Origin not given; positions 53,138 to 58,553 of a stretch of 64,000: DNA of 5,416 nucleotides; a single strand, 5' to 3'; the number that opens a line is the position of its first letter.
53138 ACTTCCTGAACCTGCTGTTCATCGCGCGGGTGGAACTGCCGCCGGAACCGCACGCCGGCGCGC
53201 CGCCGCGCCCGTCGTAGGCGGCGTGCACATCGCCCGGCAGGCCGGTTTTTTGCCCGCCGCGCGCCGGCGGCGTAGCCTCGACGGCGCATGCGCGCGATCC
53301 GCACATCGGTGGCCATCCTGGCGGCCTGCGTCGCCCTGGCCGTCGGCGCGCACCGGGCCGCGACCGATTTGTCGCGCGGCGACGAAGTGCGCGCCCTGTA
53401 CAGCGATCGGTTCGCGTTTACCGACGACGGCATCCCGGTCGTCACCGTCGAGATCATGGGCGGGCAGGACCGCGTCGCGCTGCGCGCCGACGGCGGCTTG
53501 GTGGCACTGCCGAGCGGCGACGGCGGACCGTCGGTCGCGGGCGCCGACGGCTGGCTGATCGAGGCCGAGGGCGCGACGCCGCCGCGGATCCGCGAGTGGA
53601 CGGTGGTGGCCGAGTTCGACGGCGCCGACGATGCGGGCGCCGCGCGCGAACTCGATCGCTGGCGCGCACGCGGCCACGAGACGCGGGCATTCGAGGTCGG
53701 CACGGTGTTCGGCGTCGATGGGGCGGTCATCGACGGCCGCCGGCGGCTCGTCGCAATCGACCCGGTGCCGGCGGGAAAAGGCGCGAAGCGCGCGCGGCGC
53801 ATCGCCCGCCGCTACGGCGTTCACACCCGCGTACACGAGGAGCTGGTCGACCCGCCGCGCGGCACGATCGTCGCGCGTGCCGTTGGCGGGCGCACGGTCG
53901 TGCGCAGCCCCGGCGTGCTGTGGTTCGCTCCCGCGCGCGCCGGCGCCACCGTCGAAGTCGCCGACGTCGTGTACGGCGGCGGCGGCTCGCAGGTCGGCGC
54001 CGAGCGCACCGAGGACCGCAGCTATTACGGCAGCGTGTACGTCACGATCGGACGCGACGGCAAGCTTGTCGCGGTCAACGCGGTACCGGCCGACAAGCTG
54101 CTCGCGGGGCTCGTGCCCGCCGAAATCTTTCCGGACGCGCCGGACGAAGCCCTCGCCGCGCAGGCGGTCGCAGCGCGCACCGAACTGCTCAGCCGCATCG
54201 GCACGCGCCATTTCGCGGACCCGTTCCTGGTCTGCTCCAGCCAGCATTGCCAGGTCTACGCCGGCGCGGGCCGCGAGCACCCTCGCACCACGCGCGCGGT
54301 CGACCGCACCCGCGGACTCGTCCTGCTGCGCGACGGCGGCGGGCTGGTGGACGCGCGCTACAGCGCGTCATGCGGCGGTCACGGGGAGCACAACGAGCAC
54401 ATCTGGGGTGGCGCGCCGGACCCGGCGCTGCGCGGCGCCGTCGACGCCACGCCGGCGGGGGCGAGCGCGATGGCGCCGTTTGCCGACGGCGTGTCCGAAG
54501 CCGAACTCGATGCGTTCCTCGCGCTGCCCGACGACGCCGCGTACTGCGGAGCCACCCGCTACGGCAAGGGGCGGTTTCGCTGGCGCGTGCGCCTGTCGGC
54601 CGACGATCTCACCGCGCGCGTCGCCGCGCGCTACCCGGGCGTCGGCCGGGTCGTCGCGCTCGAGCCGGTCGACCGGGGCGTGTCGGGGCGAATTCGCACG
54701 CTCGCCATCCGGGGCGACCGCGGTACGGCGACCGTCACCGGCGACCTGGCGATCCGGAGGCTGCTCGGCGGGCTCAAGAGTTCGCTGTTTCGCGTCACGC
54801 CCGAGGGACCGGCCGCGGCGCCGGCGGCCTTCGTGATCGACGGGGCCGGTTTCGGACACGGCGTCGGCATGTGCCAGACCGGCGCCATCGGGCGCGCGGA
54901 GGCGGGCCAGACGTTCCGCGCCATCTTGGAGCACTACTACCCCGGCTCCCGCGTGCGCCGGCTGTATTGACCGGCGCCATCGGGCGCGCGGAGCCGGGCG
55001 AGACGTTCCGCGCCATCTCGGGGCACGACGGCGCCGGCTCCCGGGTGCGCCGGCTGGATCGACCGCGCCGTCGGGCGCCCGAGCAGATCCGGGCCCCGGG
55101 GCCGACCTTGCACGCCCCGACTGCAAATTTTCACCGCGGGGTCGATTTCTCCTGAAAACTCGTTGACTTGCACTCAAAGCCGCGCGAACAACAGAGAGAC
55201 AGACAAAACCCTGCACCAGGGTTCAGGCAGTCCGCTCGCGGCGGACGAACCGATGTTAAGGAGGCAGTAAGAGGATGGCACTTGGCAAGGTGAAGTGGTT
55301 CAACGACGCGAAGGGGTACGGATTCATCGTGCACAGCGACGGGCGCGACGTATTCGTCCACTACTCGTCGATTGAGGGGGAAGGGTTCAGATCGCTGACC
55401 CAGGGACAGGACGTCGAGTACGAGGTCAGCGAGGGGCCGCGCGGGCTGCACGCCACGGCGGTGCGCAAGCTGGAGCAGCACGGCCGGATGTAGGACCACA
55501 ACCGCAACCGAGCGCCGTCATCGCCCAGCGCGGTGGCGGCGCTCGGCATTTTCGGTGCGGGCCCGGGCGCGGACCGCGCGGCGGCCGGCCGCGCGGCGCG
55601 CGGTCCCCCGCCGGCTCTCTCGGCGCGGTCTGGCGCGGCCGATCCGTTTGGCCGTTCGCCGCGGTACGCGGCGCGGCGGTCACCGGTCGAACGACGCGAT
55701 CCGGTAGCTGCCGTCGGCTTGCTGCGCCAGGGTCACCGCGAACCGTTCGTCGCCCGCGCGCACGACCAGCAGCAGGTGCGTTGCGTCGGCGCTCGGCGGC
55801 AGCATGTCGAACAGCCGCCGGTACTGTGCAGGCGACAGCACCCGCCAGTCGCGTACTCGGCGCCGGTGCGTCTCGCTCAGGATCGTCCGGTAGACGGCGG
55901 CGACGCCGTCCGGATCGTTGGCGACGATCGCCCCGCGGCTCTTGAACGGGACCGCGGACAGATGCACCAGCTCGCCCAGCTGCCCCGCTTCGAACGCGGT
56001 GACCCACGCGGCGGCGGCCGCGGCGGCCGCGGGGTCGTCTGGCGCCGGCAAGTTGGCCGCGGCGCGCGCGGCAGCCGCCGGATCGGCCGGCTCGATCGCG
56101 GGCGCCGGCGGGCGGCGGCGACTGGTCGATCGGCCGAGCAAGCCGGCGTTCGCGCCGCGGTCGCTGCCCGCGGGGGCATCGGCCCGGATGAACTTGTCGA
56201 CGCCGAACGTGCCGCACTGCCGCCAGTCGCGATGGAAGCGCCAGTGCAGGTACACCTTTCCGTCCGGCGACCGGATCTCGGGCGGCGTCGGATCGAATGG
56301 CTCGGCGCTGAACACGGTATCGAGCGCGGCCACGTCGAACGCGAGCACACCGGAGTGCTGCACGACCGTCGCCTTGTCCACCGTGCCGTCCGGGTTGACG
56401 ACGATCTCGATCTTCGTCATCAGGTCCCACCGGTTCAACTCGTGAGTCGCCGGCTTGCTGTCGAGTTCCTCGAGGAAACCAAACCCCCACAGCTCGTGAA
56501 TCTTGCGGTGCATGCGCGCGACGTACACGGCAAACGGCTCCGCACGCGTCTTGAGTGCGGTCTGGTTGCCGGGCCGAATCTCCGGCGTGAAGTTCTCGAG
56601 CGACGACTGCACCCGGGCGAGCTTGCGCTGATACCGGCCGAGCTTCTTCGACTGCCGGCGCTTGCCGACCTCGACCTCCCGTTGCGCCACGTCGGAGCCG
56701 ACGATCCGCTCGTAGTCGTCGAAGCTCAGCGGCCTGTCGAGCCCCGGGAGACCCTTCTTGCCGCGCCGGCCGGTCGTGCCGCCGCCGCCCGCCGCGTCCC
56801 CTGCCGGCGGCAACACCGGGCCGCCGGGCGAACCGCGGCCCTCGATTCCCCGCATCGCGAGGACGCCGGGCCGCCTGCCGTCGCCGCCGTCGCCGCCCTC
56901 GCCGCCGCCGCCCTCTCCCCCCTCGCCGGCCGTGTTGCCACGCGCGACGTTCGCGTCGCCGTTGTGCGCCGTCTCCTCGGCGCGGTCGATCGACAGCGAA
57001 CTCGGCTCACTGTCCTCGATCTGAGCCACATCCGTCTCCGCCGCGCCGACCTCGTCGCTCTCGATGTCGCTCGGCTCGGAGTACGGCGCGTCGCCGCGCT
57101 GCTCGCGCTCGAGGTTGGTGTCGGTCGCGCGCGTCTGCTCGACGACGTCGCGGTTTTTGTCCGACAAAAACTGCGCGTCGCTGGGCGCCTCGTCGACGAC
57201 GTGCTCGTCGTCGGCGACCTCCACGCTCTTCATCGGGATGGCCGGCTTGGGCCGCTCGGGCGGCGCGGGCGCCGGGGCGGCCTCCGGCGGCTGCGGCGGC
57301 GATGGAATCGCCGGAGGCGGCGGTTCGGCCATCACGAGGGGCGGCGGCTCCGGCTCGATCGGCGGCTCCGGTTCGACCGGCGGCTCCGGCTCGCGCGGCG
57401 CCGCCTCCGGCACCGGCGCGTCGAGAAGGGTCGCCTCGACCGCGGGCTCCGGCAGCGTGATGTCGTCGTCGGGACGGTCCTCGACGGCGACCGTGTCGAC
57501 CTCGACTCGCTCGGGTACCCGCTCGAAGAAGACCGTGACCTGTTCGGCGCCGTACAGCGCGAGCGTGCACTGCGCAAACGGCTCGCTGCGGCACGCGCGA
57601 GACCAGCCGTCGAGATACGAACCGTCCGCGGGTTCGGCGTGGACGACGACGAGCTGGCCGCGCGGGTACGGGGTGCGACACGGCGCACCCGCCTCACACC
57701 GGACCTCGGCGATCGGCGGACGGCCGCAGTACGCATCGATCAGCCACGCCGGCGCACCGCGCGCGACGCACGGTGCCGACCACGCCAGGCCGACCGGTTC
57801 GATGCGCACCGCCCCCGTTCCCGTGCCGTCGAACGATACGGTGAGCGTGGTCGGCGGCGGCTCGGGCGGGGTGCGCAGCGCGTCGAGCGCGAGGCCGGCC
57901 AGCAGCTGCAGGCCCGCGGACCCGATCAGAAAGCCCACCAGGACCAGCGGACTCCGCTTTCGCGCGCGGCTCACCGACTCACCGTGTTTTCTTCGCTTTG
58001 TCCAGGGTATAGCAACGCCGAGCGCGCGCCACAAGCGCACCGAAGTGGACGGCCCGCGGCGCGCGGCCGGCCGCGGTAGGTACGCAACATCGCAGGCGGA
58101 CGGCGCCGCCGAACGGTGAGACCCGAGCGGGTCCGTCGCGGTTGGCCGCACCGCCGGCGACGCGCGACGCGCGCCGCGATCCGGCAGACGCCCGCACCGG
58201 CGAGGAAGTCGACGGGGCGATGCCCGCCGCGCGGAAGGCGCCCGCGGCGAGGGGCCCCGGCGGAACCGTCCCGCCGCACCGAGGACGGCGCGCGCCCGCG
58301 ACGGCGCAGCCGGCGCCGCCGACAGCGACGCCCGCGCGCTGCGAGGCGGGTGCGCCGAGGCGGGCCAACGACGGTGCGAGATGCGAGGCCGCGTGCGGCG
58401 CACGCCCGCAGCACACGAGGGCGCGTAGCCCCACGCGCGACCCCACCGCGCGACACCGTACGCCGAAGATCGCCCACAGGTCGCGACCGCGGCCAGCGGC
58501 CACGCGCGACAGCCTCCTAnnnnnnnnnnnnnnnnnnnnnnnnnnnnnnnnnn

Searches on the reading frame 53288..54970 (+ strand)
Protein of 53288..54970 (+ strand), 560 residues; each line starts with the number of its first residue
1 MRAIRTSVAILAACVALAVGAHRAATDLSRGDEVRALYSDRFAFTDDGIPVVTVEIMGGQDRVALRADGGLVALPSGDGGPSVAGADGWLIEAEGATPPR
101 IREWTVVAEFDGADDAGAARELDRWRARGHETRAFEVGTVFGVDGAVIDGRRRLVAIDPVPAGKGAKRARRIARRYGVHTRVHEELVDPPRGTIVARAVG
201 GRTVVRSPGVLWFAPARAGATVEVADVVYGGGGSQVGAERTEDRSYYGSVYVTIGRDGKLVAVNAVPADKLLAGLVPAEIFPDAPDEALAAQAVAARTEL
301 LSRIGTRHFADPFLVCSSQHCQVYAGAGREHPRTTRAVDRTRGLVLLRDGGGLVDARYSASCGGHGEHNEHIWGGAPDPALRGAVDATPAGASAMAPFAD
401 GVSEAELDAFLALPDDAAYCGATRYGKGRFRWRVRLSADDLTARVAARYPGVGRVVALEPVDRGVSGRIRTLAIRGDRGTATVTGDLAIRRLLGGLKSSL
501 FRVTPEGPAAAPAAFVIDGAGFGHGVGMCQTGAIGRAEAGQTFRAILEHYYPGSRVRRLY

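Call 86: search_protein_families(library=pfam, proteins=[window:53288-54970:+], max_evalue=0.00001)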
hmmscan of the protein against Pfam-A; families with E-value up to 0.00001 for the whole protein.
window:53288-54970:+ (560 aa): 1 family
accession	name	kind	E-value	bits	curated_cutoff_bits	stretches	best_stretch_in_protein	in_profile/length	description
PF08486.15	SpoIID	-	7.5e-20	71.8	23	1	257-346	2-95/97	Stage II sporulation protein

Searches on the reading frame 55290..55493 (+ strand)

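Call 86: search_protein_families(library=pfam, proteins=[window:55290-55493:+], max_evalue=0.00001)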
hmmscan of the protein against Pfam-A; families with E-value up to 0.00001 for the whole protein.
window:55290-55493:+ (67 aa): 1 family
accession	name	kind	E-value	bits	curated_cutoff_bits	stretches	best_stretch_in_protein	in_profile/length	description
PF00313.28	CSD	-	1.3e-25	89.4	27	1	2-60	6-65/66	'Cold-shock' DNA-binding domain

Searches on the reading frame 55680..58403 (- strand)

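Call 37: search_protein_families(library=pfam, proteins=[window:55680-58403:-], max_evalue=0.001)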
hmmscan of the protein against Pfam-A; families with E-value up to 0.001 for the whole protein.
window:55680-58403:- (907 aa): 1 family
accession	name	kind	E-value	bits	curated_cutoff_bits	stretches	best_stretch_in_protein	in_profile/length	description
PF03544.19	TonB_C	-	4.7e-07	30.6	24.6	1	664-723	19-77/79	Gram-negative bacterial TonB protein C-terminal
